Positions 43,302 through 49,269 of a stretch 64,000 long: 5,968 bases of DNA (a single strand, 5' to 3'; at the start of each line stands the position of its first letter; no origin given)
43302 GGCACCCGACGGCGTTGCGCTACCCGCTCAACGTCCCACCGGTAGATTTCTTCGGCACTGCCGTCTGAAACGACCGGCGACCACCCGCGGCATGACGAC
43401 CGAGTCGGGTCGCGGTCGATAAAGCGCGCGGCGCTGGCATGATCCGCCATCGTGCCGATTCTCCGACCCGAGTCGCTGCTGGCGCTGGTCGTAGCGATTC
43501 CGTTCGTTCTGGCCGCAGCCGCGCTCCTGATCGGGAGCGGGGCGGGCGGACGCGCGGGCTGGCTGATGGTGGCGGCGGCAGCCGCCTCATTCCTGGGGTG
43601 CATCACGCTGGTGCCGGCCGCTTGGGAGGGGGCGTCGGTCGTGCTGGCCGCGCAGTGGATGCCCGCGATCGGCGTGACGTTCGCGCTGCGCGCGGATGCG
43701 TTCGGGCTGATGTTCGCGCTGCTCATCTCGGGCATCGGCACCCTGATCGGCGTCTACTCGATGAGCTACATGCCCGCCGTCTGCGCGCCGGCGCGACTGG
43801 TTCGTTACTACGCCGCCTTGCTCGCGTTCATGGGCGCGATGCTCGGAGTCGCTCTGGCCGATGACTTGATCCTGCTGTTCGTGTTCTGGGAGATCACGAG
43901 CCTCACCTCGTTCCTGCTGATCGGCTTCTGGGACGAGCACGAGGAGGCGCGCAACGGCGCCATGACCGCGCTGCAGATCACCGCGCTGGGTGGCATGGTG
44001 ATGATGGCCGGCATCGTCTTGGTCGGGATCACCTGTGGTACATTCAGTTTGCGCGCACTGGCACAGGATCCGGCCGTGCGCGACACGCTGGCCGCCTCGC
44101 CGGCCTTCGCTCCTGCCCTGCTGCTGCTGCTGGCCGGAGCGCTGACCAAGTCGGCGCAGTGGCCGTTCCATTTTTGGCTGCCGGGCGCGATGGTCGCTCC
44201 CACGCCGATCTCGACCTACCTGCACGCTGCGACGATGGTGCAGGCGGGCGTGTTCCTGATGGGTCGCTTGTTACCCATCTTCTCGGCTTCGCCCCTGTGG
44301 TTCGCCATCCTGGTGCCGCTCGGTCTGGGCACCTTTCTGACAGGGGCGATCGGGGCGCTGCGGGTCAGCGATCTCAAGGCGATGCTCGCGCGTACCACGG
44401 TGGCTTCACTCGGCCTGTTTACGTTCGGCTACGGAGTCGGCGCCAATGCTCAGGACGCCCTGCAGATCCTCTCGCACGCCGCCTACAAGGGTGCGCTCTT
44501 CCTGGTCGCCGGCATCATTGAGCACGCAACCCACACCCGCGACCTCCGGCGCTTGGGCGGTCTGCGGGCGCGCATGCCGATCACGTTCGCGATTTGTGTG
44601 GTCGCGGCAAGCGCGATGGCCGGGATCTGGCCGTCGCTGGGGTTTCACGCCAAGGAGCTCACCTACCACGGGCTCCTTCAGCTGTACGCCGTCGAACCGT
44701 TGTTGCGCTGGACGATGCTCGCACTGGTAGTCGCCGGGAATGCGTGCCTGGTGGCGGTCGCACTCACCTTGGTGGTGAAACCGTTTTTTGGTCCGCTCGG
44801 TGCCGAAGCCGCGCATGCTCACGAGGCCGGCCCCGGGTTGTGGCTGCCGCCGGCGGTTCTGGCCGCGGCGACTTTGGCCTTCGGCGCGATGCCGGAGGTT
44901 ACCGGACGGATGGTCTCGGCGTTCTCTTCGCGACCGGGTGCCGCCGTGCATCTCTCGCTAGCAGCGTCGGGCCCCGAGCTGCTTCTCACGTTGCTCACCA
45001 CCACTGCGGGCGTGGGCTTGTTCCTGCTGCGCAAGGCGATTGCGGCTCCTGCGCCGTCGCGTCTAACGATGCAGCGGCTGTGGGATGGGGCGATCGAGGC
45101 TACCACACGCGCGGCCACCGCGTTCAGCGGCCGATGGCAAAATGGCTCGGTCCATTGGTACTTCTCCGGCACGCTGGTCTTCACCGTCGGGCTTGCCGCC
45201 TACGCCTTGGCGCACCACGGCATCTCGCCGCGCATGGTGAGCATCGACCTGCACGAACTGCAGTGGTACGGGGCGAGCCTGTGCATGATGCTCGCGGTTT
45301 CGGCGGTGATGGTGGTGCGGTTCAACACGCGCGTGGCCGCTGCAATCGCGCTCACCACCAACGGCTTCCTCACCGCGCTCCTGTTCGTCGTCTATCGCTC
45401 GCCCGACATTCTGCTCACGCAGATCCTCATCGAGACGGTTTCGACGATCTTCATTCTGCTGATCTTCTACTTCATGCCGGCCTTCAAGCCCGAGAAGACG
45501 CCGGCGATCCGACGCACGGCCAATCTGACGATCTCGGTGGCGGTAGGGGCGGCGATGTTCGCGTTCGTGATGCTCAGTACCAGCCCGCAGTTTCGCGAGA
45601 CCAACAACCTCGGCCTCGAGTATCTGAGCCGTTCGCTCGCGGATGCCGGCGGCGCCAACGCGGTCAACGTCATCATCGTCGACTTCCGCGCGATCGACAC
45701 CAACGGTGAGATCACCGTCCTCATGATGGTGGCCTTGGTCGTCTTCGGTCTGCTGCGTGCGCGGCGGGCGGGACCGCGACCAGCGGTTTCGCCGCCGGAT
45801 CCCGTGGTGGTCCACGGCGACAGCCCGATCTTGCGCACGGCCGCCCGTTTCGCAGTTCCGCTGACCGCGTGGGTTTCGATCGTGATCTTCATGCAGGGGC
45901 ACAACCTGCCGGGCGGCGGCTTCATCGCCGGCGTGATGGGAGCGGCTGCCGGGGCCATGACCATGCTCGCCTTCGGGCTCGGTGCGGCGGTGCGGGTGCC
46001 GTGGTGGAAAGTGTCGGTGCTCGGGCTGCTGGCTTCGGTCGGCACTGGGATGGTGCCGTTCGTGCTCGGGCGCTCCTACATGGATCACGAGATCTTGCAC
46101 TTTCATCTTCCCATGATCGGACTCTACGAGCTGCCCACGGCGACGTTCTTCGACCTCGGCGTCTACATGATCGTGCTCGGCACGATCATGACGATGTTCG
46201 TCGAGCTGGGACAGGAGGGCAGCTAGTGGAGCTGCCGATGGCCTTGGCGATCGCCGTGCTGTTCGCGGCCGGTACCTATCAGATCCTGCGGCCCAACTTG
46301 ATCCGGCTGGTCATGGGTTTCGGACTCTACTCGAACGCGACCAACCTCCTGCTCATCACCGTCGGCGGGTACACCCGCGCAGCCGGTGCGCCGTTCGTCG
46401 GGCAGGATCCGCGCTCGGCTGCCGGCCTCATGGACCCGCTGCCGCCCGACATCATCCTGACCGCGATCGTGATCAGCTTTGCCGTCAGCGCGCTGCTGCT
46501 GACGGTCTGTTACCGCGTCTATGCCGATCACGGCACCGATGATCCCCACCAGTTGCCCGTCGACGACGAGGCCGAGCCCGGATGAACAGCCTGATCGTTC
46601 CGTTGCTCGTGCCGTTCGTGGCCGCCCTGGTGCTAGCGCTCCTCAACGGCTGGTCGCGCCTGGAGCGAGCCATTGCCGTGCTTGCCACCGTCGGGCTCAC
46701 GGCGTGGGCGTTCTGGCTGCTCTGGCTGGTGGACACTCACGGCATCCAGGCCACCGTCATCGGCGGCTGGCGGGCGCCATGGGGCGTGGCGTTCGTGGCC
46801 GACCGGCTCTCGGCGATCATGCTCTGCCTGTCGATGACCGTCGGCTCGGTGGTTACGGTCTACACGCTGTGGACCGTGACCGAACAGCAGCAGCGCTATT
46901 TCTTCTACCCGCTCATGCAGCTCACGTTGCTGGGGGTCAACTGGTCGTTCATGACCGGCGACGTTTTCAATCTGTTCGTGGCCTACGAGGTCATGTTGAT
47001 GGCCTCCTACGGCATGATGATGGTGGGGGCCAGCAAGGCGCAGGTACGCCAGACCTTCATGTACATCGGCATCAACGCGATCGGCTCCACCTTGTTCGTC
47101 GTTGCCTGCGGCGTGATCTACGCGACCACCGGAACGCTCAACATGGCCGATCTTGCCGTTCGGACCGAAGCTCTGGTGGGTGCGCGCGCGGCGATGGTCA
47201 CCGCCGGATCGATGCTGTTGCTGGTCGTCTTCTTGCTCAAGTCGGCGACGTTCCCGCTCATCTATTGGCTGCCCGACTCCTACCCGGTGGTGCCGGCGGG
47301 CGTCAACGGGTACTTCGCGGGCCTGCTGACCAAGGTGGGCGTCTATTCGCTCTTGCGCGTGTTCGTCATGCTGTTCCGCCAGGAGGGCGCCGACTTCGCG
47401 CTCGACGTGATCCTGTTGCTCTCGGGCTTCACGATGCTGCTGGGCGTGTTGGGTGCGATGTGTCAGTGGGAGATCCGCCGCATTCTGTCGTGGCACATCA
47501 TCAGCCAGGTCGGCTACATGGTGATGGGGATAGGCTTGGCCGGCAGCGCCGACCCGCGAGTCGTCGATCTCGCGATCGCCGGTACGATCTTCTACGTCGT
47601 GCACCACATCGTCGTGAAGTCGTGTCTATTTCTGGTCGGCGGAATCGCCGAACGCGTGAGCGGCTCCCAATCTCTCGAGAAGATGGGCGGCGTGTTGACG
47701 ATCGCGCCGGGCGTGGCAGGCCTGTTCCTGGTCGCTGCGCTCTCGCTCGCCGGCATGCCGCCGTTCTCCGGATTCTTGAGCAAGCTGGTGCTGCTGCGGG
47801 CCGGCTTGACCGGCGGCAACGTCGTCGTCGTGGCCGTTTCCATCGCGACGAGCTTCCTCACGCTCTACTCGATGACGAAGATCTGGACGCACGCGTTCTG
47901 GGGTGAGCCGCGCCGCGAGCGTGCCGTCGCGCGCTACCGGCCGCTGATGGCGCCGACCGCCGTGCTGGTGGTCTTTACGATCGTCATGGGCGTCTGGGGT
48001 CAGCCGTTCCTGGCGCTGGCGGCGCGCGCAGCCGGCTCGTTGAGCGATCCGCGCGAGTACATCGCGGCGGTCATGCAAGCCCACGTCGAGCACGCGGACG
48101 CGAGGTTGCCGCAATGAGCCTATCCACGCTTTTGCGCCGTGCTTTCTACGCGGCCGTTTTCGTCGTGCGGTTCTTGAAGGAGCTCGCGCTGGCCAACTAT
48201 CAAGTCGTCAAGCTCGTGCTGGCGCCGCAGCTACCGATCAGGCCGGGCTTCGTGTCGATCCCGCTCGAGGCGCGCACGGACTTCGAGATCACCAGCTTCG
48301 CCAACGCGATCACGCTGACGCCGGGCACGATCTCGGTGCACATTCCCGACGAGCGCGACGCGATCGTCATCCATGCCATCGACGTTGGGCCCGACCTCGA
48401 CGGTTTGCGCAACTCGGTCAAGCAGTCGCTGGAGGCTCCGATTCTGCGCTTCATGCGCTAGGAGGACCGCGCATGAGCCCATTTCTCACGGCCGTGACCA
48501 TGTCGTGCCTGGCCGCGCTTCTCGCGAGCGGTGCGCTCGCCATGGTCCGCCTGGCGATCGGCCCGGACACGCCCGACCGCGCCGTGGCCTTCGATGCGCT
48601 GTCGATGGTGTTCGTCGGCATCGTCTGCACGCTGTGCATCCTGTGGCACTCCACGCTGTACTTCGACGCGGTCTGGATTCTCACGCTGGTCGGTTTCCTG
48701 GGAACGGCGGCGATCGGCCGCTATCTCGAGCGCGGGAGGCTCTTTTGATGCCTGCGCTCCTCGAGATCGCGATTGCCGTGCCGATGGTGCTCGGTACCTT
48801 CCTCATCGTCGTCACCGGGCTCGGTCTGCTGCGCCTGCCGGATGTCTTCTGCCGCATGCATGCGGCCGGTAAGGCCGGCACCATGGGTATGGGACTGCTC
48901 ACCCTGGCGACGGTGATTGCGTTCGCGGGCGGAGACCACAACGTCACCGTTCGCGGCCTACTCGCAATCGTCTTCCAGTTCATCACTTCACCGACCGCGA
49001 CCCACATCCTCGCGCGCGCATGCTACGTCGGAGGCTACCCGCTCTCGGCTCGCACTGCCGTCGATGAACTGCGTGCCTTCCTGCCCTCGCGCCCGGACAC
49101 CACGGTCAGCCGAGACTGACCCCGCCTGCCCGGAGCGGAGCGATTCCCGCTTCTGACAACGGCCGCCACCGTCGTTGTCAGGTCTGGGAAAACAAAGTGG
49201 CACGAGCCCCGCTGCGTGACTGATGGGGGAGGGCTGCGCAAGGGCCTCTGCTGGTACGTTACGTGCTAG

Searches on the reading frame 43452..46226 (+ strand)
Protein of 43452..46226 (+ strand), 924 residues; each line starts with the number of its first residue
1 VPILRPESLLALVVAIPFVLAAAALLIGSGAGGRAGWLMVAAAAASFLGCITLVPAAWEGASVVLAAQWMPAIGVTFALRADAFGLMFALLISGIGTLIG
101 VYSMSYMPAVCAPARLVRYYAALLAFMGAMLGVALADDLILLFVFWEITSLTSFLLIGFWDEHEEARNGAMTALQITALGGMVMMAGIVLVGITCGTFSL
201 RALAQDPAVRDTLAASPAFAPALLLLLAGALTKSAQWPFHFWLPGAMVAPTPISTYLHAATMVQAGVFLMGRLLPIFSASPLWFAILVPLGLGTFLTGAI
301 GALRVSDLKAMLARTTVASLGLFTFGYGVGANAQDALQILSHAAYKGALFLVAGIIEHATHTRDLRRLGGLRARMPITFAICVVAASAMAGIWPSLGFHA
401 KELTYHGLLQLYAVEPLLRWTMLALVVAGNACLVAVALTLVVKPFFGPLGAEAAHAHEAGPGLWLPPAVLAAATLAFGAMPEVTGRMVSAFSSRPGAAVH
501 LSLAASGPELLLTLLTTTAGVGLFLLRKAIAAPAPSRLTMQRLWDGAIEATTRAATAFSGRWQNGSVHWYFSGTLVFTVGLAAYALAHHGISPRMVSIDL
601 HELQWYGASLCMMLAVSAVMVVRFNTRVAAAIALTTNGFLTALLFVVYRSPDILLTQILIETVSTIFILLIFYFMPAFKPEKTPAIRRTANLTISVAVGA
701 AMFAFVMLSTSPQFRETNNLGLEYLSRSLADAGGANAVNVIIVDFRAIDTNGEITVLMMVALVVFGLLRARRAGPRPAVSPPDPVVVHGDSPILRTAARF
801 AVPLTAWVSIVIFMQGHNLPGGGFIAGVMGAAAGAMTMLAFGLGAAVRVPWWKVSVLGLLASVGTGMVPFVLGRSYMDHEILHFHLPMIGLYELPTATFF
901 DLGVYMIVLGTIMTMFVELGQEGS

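Call 16: search_protein_families(library=pfam, proteins=[window:43452-46226:+], max_evalue=0.001)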
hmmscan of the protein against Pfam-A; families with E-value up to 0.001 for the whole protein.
window:43452-46226:+ (924 aa): 5 families
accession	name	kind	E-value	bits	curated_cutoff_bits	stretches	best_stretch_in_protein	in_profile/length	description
PF00361.26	Proton_antipo_M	-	2.2e-52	178.6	21.5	1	136-412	1-279/294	NADH:quinone oxidoreductase/Mrp antiporter, TM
PF04039.18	MnhB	-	9.8e-27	94.1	22.5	1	793-914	1-127/127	Domain related to MnhB subunit of Na+/H+ antiporter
PF20501.3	MbhE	-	1.9e-20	73.2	27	1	687-773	2-86/98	MBH, subunit E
PF13244.11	MbhD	-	2.3e-12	47.3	27.2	1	613-676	2-66/67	MBH, subunit D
PF00662.26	Proton_antipo_N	-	4e-07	30.3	24.5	1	69-107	1-41/51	NADH-Ubiquinone oxidoreductase (complex I), chain 5 N-terminus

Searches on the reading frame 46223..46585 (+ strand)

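Call 77: search_protein_families(library=pfam, proteins=[window:46223-46585:+], max_evalue=0.001)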
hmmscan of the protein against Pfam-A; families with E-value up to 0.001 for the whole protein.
window:46223-46585:+ (120 aa): 1 family
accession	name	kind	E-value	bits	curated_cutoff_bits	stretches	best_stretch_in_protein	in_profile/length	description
PF00420.29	Oxidored_q2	-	2.5e-22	78.9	26.1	1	6-111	2-90/95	NADH-ubiquinone/plastoquinone oxidoreductase chain 4L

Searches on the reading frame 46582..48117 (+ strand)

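Call 16: search_protein_families(library=pfam, proteins=[window:46582-48117:+], max_evalue=0.001)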
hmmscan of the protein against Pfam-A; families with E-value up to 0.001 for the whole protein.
window:46582-48117:+ (511 aa): 2 families
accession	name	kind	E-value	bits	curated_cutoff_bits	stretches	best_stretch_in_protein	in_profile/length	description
PF00361.26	Proton_antipo_M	-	2.9e-45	155.1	21.5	1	126-427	2-294/294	NADH:quinone oxidoreductase/Mrp antiporter, TM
PF00662.26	Proton_antipo_N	-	0.00048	20.4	24.5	1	69-97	11-39/51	NADH-Ubiquinone oxidoreductase (complex I), chain 5 N-terminus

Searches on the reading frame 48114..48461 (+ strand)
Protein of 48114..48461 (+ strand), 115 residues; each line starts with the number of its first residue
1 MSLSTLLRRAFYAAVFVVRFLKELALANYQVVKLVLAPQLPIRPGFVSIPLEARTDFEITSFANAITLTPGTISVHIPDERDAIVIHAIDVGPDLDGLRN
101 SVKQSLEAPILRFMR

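Call 16: search_protein_families(library=pfam, proteins=[window:48114-48461:+], max_evalue=0.001)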
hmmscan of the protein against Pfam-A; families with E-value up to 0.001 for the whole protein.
window:48114-48461:+ (115 aa): 1 family
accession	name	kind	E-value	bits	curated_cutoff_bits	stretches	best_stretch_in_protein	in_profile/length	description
PF01899.21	MNHE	-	5e-31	107.9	27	1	8-112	40-144/145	Na+/H+ ion antiporter subunit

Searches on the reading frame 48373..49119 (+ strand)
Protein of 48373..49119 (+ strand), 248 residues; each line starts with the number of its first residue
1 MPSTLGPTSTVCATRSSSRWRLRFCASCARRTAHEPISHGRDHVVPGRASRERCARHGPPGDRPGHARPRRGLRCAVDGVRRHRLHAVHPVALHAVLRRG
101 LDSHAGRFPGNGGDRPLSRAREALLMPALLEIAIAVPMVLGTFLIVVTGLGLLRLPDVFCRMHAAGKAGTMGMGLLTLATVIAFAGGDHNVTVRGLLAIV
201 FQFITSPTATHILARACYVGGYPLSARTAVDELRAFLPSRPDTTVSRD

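Call 16: search_protein_families(library=pfam, proteins=[window:48373-49119:+], max_evalue=0.001)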
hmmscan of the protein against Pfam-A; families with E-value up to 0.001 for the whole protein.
window:48373-49119:+ (248 aa): 1 family
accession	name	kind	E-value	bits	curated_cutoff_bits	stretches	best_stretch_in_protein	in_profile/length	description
PF03334.19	PhaG_MnhG_YufB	-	9.7e-23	80.6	23.4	1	138-218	2-80/80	Na+/H+ antiporter subunit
